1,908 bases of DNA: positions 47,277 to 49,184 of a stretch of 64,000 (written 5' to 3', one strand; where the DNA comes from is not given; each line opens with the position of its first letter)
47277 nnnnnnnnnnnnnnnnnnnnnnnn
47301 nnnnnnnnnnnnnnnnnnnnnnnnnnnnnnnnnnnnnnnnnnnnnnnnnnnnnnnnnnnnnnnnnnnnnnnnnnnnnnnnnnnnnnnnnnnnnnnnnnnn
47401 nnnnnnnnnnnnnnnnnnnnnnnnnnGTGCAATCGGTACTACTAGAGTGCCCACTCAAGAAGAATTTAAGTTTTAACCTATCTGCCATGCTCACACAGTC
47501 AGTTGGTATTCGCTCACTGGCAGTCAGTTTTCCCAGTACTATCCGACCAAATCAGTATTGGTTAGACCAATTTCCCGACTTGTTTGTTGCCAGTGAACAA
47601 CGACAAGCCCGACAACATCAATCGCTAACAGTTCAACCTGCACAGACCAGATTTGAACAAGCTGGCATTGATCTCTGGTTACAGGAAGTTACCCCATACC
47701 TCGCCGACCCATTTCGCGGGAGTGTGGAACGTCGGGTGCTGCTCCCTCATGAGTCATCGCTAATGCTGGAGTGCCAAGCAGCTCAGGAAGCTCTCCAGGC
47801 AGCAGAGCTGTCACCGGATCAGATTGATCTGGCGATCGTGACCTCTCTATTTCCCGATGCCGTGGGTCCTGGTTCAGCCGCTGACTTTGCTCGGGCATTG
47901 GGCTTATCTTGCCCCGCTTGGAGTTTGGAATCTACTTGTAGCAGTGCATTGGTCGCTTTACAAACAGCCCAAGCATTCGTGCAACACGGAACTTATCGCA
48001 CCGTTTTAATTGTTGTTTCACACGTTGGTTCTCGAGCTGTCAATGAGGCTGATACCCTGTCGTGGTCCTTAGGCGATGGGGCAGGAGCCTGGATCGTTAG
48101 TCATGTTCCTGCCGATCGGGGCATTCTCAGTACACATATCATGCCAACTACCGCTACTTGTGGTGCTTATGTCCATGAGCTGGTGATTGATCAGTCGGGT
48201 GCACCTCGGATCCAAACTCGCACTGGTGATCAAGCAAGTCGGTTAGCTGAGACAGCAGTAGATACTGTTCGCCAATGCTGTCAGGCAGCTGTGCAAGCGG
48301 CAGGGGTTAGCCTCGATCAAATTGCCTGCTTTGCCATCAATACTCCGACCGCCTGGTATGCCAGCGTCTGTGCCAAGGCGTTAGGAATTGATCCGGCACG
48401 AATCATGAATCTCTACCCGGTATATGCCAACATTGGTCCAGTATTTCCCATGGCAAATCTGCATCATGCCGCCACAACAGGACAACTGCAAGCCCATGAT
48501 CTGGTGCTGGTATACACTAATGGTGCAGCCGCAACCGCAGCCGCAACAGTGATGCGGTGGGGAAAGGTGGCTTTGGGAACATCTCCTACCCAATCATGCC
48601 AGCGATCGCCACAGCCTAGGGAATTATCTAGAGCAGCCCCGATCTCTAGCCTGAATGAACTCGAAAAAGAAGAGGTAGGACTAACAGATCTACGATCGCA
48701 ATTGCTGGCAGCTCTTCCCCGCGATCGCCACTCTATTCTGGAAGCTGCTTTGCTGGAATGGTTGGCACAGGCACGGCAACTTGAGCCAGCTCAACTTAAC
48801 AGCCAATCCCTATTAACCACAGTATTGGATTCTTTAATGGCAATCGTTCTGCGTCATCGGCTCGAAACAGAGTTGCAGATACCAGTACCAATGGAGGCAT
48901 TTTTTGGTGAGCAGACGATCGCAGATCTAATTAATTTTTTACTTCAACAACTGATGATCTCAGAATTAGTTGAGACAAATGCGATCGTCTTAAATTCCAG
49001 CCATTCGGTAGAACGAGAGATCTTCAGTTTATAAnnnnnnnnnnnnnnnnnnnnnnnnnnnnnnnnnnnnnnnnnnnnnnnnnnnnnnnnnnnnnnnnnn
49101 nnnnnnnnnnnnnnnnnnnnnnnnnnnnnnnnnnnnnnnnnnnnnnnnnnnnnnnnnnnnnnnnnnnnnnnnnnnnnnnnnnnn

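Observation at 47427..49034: FabH-like (KAS III) enzyme fused to its own carrier-protein domain inside an NRPS-PKS cluster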

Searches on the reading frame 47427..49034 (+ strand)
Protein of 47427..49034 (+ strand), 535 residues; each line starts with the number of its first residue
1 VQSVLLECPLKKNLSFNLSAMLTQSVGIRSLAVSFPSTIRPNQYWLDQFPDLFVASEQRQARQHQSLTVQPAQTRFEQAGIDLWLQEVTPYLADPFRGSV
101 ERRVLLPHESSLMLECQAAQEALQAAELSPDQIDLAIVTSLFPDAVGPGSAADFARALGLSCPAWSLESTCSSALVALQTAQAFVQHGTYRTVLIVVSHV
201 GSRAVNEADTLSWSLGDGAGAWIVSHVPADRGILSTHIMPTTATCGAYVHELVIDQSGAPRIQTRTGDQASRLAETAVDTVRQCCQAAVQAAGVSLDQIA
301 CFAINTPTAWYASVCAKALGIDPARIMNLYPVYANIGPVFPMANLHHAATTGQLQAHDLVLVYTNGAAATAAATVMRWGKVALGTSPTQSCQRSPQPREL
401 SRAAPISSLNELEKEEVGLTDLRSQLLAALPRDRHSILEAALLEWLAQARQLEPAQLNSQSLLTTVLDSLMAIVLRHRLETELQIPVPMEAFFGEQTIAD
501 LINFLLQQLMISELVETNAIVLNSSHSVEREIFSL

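Call 3: search_protein_families(library=pfam, proteins=[window:47427-49034:+], max_evalue=1)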
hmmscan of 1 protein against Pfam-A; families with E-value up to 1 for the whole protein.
window:47427-49034:+ (535 aa): 6 families
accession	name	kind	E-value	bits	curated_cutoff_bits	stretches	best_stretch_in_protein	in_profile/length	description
PF08545.16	ACP_syn_III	-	1.5e-14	54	24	1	168-238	4-76/80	3-Oxoacyl-[acyl-carrier-protein (ACP)] synthase III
PF08541.16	ACP_syn_III_C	-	3e-09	37.3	26.6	1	290-378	2-90/90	3-Oxoacyl-[acyl-carrier-protein (ACP)] synthase III C terminal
PF00550.31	PP-binding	-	7.2e-08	33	20.8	1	467-505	29-67/67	Phosphopantetheine attachment site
PF00108.29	Thiolase_N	-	1.6e-05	24.8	26.4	1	112-196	24-110/260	Thiolase, N-terminal domain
PF00109.32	ketoacyl-synt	-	0.0035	17.4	20.8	1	150-194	153-197/252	Beta-ketoacyl synthase, N-terminal domain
PF07451.17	SpoVAD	-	0.013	14.7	22.1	1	115-199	55-135/329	Stage V sporulation protein AD (SpoVAD)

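Call 4: search_protein_families(library=ncbifam, proteins=[window:47427-49034:+], max_evalue=1)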
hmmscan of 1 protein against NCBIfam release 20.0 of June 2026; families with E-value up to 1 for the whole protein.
window:47427-49034:+ (535 aa): 28 families (the best 25 are shown)
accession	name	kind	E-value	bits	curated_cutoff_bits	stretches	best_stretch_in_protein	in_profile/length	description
NF006829.0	PRK09352.1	subfamily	2.7e-32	112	249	1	98-378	40-321/322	beta-ketoacyl-ACP synthase 3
TIGR00747.1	fabH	subfamily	6.4e-31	107.6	292.1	1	98-378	38-322/322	beta-ketoacyl-ACP synthase III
NF004623.0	PRK05963.1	equivalog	1.6e-19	70.4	437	1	99-378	42-328/328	beta-ketoacyl-ACP synthase III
NF005541.0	PRK07204.1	equivalog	4.7e-19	68.9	402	1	100-375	41-326/329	beta-ketoacyl-ACP synthase III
NF005308.0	PRK06840.1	equivalog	3.8e-18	65.6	315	1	102-380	44-337/339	3-oxoacyl-ACP synthase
NF005703.0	PRK07515.1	equivalog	7.4e-17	61.3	304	2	115-227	100-213/373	beta-ketoacyl-ACP synthase III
NF006720.0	PRK09258.1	equivalog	6.6e-15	55.2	285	1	98-363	48-323/338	3-oxoacyl-ACP synthase III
NF003274.0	PRK04262.1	equivalog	2e-09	36.9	244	1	101-226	41-166/347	hydroxymethylglutaryl-CoA synthase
TIGR01930.1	AcCoA-C-Actrans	subfamily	1e-06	28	240.55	1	112-194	22-106/385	acetyl-CoA C-acyltransferase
NF045894.1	PKS_plus_SDR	equivalog_domain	3.2e-06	25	1740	2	388-510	1390-1514/1515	type I polyketide synthase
TIGR00748.1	HMG_CoA_syn_Arc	equivalog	0.00062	19.1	353.35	1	102-233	41-172/345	hydroxymethylglutaryl-CoA synthase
NF009519.0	PRK12880.1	equivalog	0.00085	18.7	436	1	114-225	63-176/353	beta-ketoacyl-ACP synthase III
NF005704.0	PRK07516.1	subfamily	0.00093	18.2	412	1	113-197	24-111/389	thiolase domain-containing protein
NF053555.1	prodigi_MBC_PigJ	equivalog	0.0012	17.3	900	1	144-195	486-537/759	prodigiosin MBC biosynthesis protein PigJ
NF004715.0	PRK06059.1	equivalog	0.0013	17.8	424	1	115-197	27-111/399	lipid-transfer protein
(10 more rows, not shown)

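Call 8: search_solved_structures(query=window:47427-49034:+, max_evalue=0.001, show_alignments=3)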
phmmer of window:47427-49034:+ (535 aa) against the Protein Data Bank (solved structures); distinct sequences matched with E-value up to 0.001: 57.
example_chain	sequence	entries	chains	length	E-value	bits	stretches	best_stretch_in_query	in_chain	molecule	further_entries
2ebd_A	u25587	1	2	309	1.2e-21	80.5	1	98-378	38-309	3-oxoacyl-[acyl-carrier-protein] synthase 3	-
3il3_A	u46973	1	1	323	1.1e-16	64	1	98-376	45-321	3-oxoacyl-[acyl-carrier-protein] synthase 3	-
8vd9_A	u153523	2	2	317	2.8e-16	62.7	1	98-380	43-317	Beta-ketoacyl-[acyl-carrier-protein] synthase III 1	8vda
4ryb_A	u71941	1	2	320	2.4e-15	59.6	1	102-238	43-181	3-oxoacyl-[acyl-carrier-protein] synthase 3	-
1ub7_A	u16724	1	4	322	2.4e-15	59.6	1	97-379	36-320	3-oxoacyl-[acyl-carrier protein] synthase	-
4ylt_A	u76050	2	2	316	3.1e-15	59.3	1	98-377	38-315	3-oxoacyl-[acyl-carrier-protein] synthase 3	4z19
4dfe_A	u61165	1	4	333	5e-15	58.6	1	111-378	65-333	3-oxoacyl-[acyl-carrier-protein] synthase 3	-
1hn9_A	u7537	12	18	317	1.1e-14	57.4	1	98-377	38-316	BETA-KETOACYL-ACYL CARRIER PROTEIN SYNTHASE III | 3-oxoacyl-[acyl-carrier-protein] synthase III | 3-oxoacyl-[acyl-carrier-protein] synthase 3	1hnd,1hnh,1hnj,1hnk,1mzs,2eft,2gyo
6x7r_A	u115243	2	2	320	1.2e-14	57.4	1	98-377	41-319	3-oxoacyl-[acyl-carrier-protein] synthase 3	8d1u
9ka2_A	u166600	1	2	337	1.4e-14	57.1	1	98-377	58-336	Beta-ketoacyl-[acyl-carrier-protein] synthase III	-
3il9_A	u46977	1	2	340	1.4e-14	57.1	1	98-377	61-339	3-oxoacyl-[acyl-carrier-protein] synthase 3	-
1ebl_A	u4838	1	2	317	2.5e-14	56.3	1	98-377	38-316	BETA-KETOACYL-ACP SYNTHASE III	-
4wzu_A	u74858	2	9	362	5.4e-14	55.2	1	99-389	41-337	3-oxoacyl-[acyl-carrier-protein] synthase 3 protein 2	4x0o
1zow_A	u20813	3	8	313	1.7e-13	53.5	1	109-380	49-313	3-oxoacyl-[acyl-carrier-protein] synthase III | 3-oxoacyl-[acyl-carrier-protein] synthase 3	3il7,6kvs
4nhd_A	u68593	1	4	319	5.1e-13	52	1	97-277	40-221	3-oxoacyl-[acyl-carrier-protein] synthase 3 protein 1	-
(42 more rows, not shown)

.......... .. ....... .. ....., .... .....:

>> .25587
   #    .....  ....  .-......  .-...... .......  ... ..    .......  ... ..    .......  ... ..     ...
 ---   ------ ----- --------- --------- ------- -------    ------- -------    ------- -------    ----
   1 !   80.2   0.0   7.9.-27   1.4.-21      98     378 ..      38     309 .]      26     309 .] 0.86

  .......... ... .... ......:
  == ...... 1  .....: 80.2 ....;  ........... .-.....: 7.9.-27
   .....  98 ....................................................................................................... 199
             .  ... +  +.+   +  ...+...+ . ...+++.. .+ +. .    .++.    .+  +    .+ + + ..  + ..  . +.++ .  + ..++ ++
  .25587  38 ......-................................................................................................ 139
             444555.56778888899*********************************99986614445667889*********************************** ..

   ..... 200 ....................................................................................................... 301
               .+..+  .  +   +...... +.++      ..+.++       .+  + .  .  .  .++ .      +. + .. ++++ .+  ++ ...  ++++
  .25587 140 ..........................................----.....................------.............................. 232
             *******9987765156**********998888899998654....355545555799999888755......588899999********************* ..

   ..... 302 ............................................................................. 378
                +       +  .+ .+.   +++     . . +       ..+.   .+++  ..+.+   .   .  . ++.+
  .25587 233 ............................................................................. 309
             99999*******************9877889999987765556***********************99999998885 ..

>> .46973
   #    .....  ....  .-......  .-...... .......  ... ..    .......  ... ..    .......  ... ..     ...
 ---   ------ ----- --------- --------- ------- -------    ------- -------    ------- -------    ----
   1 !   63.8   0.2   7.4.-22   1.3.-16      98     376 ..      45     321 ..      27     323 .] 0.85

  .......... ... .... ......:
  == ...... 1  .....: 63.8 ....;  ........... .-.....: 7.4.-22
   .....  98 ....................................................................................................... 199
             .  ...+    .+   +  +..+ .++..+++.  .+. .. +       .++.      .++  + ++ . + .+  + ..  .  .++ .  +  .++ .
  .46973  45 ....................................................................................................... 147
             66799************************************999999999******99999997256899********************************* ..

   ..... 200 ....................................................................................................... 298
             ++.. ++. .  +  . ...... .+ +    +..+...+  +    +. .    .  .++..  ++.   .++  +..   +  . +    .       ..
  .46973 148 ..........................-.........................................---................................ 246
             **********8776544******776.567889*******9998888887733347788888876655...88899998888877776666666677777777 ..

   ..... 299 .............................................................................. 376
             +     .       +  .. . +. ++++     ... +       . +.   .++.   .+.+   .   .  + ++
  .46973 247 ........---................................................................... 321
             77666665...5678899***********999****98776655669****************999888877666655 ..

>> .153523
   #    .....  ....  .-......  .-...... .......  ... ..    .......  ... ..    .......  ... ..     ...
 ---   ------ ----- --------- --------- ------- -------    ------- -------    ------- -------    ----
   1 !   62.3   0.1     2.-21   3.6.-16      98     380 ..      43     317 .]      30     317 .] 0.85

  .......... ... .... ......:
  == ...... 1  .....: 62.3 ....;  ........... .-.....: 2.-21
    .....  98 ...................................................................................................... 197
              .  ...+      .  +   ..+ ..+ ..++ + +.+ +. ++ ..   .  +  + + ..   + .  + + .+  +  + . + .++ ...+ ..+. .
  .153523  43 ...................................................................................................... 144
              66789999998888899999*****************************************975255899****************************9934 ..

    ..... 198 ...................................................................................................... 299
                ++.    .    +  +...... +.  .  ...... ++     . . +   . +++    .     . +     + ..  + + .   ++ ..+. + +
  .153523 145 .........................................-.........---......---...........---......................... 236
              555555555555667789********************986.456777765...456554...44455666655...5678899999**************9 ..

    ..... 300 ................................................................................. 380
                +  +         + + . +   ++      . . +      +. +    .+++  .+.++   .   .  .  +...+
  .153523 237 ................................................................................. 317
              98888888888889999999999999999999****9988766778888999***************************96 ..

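Call 9: find_homologous_proteins(query=window:47427-49034:+, max_evalue=0.00001)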
Query window:47427-49034:+ (535 aa): 732 proteins with E <= 0.00001 among 8000 candidates; the best 120 are listed.
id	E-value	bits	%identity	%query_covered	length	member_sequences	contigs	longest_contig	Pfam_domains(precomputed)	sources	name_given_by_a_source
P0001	0.0e+0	1126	100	96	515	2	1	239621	PF08545.17,PF00550.32,PF00108.30,PF08541.17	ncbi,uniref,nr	ncbi:3-oxoacyl-[acyl-carrier-protein] synthase III C-terminal domain-containing protein [Pantanaline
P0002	5.8e-236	802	73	96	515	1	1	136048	PF08545.17,PF00550.32,PF00108.30,PF08541.17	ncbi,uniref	ncbi:3-oxoacyl-ACP synthase III family protein [Pantanalinema rosaneae CENA516]|uniref:3-oxoacyl-ACP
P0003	4.2e-190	651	59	96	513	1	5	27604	PF08545.17,PF00550.32,PF00108.30,PF08541.17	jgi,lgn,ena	jgi:3-oxoacyl-[acyl-carrier-protein] synthase III/acyl carrier protein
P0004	1.3e-189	649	61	96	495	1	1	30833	PF08545.17,PF00550.32,PF00108.30,PF08541.17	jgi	jgi:3-oxoacyl-[acyl-carrier-protein] synthase III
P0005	4.9e-189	647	60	96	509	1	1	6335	PF08545.17,PF00550.32,PF00108.30,PF08541.17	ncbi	-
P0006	1.1e-186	640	61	96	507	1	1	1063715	PF08545.17,PF00550.32,PF00108.30,PF08541.17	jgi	jgi:3-oxoacyl-[acyl-carrier-protein] synthase-3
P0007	1.9e-186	639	61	96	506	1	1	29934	PF08545.17,PF00550.32,PF00108.30,PF08541.17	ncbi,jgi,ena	ncbi:MAG TPA: 3-oxoacyl-[acyl-carrier-protein] synthase III C-terminal domain-containing protein [Cr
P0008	1.9e-186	639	63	96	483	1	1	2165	PF08545.17,PF00550.32,PF00108.30,PF08541.17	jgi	-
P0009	3.0e-186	638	60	96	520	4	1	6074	PF08545.17,PF00550.32,PF00108.30,PF08541.17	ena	-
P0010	5.4e-186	637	59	96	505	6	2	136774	PF08545.17,PF00109.33,PF00550.32,PF00108.30,PF08541.17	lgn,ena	-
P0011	1.5e-184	633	60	96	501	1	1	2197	PF08545.17,PF00108.30,PF08541.17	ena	-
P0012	1.2e-183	630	59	96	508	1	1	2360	PF08545.17,PF00108.30,PF08541.17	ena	-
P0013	2.3e-183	629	58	96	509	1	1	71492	PF08545.17,PF00109.33,PF00550.32,PF00108.30,PF08541.17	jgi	-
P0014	3.8e-183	628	60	96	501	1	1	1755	PF08545.17,PF00550.32,PF08541.17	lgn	-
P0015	8.6e-183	627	59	96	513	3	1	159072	PF08545.17,PF00550.32,PF00108.30,PF08541.17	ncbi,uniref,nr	ncbi:3-oxoacyl-[acyl-carrier-protein] synthase III C-terminal domain-containing protein [Alkalinema 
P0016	9.3e-183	627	59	96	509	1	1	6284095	PF08545.17,PF00550.32,PF00108.30,PF08541.17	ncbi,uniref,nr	ncbi:3-oxoacyl-[acyl-carrier-protein] synthase III C-terminal domain-containing protein [Chamaesipho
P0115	6.0e-165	568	54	96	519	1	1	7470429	PF08545.17,PF00550.32,PF00108.30,PF08541.17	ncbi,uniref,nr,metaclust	ncbi:3-oxoacyl-[acyl-carrier-protein] synthase III C-terminal domain-containing protein [Allocoleops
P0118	2.6e-164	566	53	95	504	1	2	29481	PF08545.17,PF00550.32,PF00108.30,PF08541.17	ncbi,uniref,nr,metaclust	ncbi:3-oxoacyl-[acyl-carrier-protein] synthase III C-terminal domain-containing protein [Fischerella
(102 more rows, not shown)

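Call 11: find_encoding_contigs(protein=P0016, flank=10000, max_places=2)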
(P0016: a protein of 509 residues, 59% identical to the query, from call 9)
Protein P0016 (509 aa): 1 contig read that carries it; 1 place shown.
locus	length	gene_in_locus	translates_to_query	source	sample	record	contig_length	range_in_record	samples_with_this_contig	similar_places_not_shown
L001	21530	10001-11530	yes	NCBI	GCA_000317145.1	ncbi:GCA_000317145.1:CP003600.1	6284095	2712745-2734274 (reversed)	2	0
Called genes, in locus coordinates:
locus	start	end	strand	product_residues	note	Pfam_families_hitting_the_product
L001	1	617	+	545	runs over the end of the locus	PF05406:WGR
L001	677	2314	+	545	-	PF13569:DUF4132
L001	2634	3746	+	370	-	PF07728:AAA_5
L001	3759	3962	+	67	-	-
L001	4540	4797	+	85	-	-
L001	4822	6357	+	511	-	PF00501:AMP-binding, PF13193:AMP-binding_C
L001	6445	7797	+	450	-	PF00425:Chorismate_bind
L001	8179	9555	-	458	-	PF05977:MFS_3, PF07690:MFS_1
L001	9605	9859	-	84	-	-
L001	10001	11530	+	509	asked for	PF00108:Thiolase_N (weak), PF00550:PP-binding (faint), PF08545:ACP_syn_III, PF08541:ACP_syn_III_C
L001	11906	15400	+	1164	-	PF18563:TubC_N, PF00668:Condensation, PF00501:AMP-binding, PF13193:AMP-binding_C, PF00550:PP-binding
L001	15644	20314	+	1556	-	PF00109:ketoacyl-synt, PF02801:Ketoacyl-synt_C, PF16197:KAsynt_C_assoc, PF22621:CurL-like_PKS_C, PF22336:RhiE-like_linker, PF00698:Acyl_transf_1, PF21394:Beta-ketacyl_N, PF08659:KR, +2 more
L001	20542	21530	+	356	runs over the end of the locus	PF00296:Bac_luciferase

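Call 12: find_encoding_contigs(protein=P0115, flank=10000, max_places=2)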
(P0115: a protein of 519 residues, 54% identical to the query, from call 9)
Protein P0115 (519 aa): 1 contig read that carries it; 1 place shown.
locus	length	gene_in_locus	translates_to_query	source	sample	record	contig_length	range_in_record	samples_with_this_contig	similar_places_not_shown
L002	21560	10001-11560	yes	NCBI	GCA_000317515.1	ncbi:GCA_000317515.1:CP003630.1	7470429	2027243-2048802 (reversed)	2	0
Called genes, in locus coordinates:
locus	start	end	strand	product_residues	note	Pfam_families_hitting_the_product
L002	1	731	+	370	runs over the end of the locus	PF00376:MerR, PF13411:MerR_1, PF02570:CbiC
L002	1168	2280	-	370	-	PF01497:Peripla_BP_2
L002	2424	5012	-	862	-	PF11741:AMIN, PF07715:Plug, PF00593:TonB_dep_Rec_b-barrel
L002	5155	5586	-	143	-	PF01648:ACPS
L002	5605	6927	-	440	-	PF00425:Chorismate_bind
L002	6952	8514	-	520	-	PF00501:AMP-binding, PF13193:AMP-binding_C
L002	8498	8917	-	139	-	PF01648:ACPS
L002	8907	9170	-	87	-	-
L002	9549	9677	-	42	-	-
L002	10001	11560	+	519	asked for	PF00108:Thiolase_N (weak), PF08545:ACP_syn_III, PF08541:ACP_syn_III_C, PF00550:PP-binding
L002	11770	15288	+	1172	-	PF18563:TubC_N, PF00668:Condensation, PF00501:AMP-binding, PF13193:AMP-binding_C, PF00550:PP-binding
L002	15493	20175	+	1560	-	PF00109:ketoacyl-synt, PF02801:Ketoacyl-synt_C, PF16197:KAsynt_C_assoc, PF22621:CurL-like_PKS_C, PF22336:RhiE-like_linker, PF00698:Acyl_transf_1, PF21394:Beta-ketacyl_N, PF08659:KR, +3 more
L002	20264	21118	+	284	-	PF00070:Pyr_redox (weak), PF02737:3HCDH_N, PF02826:2-Hacid_dh_C (faint), PF03446:NAD_binding_2 (weak), PF03721:UDPG_MGDP_dh_N (weak), PF07992:Pyr_redox_2 (weak), PF00725:3HCDH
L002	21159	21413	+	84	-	PF00550:PP-binding (weak)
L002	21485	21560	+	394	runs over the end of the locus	PF02771:Acyl-CoA_dh_N, PF02770:Acyl-CoA_dh_M, PF00441:Acyl-CoA_dh_1, PF08028:Acyl-CoA_dh_2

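Call 13: find_encoding_contigs(protein=P0118, flank=10000, max_places=2)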
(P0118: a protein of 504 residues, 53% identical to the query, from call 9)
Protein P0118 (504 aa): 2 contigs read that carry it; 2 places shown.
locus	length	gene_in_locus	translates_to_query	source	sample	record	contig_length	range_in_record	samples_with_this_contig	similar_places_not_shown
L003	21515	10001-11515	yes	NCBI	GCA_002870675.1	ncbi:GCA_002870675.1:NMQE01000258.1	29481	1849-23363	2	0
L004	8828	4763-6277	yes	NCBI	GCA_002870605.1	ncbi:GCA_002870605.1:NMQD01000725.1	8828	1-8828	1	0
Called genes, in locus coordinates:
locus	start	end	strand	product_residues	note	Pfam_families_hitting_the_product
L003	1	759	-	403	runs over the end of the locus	PF07690:MFS_1, PF13000:Acatn, PF07690:MFS_1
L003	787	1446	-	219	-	PF04191:PEMT, PF04140:ICMT (weak)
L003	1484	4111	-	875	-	PF11741:AMIN, PF07715:Plug, PF00593:TonB_dep_Rec_b-barrel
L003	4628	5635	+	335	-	PF00165:HTH_AraC (faint), PF12833:HTH_18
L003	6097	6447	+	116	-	PF13193:AMP-binding_C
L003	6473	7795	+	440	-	PF00425:Chorismate_bind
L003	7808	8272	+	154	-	PF01648:ACPS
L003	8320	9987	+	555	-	PF01266:DAO (faint), PF01494:FAD_binding_3, PF07992:Pyr_redox_2 (faint), PF13450:NAD_binding_8 (weak), PF04820:Trp_halogenase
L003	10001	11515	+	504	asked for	PF00108:Thiolase_N (weak), PF08545:ACP_syn_III, PF08541:ACP_syn_III_C, PF00550:PP-binding (weak)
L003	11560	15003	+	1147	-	PF18563:TubC_N, PF00668:Condensation, PF00501:AMP-binding, PF13193:AMP-binding_C, PF00550:PP-binding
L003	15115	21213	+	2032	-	PF18563:TubC_N, PF00668:Condensation, PF13489:Methyltransf_23, PF13847:Methyltransf_31, PF08241:Methyltransf_11, PF08242:Methyltransf_12, PF13649:Methyltransf_25, PF00550:PP-binding, +7 more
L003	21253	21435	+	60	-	-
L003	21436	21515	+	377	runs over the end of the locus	PF03435:Sacchrp_dh_NADP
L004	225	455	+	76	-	-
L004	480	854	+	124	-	PF01648:ACPS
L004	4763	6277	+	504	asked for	PF00108:Thiolase_N (weak), PF08545:ACP_syn_III, PF08541:ACP_syn_III_C, PF00550:PP-binding (weak)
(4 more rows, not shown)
